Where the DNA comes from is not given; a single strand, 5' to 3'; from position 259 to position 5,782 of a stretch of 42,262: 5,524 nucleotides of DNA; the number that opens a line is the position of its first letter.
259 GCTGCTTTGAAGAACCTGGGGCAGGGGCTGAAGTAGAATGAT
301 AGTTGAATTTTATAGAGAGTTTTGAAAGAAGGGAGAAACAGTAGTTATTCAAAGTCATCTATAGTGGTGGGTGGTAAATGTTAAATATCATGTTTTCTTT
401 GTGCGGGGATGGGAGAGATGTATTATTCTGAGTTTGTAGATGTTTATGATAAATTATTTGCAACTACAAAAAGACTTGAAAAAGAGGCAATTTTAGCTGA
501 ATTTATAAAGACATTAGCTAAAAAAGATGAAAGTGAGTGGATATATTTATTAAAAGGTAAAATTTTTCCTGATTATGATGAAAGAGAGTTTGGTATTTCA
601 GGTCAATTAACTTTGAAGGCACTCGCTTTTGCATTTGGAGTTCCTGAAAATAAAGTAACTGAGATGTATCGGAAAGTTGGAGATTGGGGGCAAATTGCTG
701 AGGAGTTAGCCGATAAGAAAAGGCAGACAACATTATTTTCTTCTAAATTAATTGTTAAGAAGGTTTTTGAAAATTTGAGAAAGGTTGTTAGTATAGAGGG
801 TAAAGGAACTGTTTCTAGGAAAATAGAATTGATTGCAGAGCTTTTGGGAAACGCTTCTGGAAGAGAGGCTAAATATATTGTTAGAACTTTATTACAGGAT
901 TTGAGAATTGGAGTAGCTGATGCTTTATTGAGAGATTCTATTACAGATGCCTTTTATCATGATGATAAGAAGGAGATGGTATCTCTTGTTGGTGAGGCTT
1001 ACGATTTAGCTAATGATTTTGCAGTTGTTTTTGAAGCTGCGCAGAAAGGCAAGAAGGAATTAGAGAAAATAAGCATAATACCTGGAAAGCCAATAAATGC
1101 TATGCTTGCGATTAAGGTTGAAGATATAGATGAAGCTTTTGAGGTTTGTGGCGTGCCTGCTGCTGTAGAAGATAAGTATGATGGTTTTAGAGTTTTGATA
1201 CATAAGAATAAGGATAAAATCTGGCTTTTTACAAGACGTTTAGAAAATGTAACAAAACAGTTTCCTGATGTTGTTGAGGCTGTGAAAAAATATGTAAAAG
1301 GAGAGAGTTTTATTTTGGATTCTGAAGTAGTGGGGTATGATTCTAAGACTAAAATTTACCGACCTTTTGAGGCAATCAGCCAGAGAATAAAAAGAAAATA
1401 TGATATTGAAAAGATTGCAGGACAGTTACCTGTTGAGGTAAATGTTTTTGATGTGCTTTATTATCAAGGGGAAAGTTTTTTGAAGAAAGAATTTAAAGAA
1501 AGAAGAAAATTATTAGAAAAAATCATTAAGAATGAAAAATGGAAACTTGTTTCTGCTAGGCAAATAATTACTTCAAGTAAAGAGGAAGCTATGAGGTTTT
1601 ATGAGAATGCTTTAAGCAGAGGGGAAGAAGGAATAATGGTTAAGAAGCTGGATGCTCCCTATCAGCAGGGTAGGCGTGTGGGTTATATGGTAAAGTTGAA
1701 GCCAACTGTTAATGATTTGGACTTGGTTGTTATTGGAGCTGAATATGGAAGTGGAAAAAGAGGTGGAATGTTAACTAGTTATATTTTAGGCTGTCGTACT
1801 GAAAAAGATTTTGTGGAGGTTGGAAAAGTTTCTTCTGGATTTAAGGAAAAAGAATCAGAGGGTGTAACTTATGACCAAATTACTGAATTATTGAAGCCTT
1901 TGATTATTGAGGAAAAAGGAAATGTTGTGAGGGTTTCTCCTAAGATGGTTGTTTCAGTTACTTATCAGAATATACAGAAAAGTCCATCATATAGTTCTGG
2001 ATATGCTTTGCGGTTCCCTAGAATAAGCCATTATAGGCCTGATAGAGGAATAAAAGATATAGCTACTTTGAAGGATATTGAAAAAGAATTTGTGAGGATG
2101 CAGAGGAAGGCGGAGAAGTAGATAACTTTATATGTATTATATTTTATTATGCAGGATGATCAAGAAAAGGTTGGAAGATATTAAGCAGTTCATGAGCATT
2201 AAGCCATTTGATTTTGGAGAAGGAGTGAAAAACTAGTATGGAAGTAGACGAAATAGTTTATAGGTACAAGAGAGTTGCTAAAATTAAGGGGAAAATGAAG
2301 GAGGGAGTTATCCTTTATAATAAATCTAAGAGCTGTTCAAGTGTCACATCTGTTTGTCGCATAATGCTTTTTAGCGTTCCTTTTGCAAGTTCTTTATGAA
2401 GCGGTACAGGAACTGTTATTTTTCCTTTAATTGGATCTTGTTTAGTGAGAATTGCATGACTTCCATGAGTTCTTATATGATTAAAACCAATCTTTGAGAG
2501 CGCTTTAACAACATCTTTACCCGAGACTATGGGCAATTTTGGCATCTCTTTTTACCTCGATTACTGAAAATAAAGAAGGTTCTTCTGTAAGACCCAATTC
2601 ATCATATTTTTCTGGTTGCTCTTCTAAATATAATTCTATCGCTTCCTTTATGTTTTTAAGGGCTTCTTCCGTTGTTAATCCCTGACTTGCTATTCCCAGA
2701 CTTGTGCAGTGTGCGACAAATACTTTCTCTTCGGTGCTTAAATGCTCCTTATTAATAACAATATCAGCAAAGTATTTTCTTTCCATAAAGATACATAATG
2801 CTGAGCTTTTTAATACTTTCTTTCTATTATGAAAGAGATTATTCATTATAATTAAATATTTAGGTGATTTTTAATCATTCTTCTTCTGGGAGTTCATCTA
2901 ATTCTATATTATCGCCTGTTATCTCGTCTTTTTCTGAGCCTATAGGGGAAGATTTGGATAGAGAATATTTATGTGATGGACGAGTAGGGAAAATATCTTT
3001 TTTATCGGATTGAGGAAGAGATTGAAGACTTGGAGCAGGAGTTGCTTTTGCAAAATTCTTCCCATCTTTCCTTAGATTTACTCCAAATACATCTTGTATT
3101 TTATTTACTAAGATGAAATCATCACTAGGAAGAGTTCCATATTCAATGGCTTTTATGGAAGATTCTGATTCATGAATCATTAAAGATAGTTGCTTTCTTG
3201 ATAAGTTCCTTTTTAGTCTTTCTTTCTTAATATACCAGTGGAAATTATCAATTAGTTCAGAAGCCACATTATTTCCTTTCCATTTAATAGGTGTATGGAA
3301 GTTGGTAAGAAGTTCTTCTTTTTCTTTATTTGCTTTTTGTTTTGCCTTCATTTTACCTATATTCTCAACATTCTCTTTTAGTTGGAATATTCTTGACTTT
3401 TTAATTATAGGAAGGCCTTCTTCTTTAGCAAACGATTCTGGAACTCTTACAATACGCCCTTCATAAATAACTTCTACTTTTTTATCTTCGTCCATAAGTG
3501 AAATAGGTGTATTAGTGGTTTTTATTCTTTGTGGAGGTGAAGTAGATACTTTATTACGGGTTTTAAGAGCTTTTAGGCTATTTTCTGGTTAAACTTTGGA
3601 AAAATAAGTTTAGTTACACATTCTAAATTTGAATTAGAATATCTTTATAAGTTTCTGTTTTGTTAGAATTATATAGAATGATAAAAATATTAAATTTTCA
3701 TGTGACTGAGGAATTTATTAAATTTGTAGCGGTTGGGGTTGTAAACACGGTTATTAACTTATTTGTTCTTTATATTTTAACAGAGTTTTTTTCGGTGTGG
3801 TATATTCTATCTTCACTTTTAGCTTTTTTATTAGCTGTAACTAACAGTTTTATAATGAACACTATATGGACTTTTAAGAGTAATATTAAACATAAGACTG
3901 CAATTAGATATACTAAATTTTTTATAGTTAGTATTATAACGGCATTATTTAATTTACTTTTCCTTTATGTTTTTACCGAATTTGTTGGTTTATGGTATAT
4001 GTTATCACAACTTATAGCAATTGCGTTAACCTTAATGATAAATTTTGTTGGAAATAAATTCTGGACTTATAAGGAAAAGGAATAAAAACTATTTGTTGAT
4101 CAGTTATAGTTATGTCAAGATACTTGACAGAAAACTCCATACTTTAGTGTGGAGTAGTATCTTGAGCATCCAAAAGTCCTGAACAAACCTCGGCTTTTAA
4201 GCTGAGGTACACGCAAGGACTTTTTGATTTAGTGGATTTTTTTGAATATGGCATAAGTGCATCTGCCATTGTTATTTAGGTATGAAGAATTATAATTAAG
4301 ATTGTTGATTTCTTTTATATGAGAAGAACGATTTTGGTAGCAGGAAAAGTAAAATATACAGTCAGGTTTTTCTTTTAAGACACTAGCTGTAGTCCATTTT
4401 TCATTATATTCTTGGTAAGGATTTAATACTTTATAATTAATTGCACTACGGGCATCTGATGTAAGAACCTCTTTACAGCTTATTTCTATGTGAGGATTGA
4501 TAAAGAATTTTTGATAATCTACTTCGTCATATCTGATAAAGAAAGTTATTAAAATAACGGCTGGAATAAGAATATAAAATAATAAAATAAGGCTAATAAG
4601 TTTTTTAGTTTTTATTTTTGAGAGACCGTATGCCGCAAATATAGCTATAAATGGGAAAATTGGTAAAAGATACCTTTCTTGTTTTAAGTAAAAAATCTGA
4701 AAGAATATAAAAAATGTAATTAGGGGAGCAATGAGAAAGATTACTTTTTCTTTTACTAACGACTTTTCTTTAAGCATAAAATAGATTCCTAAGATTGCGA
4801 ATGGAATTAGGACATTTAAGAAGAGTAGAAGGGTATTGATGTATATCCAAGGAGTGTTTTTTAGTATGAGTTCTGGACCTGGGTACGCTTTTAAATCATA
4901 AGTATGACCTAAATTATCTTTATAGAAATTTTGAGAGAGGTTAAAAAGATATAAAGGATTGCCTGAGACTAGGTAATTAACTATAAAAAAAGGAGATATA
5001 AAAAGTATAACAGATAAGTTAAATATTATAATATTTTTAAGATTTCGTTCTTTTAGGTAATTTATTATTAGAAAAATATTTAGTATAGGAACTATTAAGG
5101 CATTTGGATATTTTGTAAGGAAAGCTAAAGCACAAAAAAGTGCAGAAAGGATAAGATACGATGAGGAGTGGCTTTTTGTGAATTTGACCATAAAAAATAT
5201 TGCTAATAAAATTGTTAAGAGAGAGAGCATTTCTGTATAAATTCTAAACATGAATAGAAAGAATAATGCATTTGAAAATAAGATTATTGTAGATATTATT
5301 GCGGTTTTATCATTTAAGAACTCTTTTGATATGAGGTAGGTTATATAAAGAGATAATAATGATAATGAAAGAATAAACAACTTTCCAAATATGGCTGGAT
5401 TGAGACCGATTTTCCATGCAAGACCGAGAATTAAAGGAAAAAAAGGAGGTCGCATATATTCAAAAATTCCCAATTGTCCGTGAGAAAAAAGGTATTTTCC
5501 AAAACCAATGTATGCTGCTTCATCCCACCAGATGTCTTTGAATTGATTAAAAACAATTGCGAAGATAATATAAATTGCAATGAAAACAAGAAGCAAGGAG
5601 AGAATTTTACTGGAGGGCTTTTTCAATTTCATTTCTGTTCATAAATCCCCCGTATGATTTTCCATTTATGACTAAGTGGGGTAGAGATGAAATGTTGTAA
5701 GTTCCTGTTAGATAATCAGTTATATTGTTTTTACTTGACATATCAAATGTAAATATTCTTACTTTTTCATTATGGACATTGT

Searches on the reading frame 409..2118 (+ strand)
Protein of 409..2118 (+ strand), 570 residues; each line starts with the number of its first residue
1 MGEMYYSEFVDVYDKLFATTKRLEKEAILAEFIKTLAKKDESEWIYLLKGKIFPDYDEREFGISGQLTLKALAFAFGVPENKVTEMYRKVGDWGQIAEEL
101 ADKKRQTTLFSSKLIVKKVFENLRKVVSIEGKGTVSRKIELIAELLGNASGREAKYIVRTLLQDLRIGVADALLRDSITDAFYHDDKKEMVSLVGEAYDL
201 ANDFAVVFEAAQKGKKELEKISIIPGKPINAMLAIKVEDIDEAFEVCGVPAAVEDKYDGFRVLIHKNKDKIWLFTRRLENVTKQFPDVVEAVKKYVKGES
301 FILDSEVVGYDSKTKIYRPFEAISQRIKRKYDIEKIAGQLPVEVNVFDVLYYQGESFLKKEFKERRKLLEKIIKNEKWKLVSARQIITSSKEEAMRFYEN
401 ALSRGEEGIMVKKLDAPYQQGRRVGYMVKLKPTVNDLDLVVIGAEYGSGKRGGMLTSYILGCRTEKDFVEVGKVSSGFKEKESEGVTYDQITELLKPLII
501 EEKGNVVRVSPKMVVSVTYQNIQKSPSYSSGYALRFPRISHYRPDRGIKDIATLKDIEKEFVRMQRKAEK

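Call 50: search_protein_families(library=pfam, proteins=[window:409-2118:+], max_evalue=0.001)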
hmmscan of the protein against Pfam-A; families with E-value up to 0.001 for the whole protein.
window:409-2118:+ (570 aa): 3 families
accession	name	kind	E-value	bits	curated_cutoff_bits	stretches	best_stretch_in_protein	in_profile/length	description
PF01068.26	DNA_ligase_A_M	-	5.2e-54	183.5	26.2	1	232-431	2-204/204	ATP dependent DNA ligase domain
PF04675.19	DNA_ligase_A_N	-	2.8e-41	142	24.6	1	6-178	2-173/174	DNA ligase N terminus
PF04679.21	DNA_ligase_A_C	-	9.5e-13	48.8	27.5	1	451-546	1-94/94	ATP dependent DNA ligase C terminal region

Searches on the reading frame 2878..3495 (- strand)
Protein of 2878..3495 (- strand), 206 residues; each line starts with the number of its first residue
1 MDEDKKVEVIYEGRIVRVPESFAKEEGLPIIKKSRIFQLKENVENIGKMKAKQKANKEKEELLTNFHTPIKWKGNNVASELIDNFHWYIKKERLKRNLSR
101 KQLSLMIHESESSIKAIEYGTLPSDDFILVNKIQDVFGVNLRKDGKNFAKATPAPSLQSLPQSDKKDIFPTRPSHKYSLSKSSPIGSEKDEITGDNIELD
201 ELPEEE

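Call 50: search_protein_families(library=pfam, proteins=[window:2878-3495:-], max_evalue=0.001)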
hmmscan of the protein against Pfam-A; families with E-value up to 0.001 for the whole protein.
window:2878-3495:- (206 aa): 1 family
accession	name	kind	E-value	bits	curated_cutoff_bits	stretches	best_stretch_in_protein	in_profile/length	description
PF01381.28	HTH_3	-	3.8e-06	27.3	23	1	89-128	1-41/55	Helix-turn-helix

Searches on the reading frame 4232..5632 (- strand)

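Call 50: search_protein_families(library=pfam, proteins=[window:4232-5632:-], max_evalue=0.001)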
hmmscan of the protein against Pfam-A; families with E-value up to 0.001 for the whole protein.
window:4232-5632:- (467 aa): 2 families
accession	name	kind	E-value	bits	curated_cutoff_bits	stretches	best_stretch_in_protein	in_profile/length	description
PF13231.12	PMT_2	-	7.9e-15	55.9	26.1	1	61-212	2-154/160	Dolichyl-phosphate-mannose-protein mannosyltransferase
PF03901.23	Glyco_transf_22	-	3.5e-10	40.1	23.8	1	264-365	261-362/414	Alg9-like mannosyltransferase family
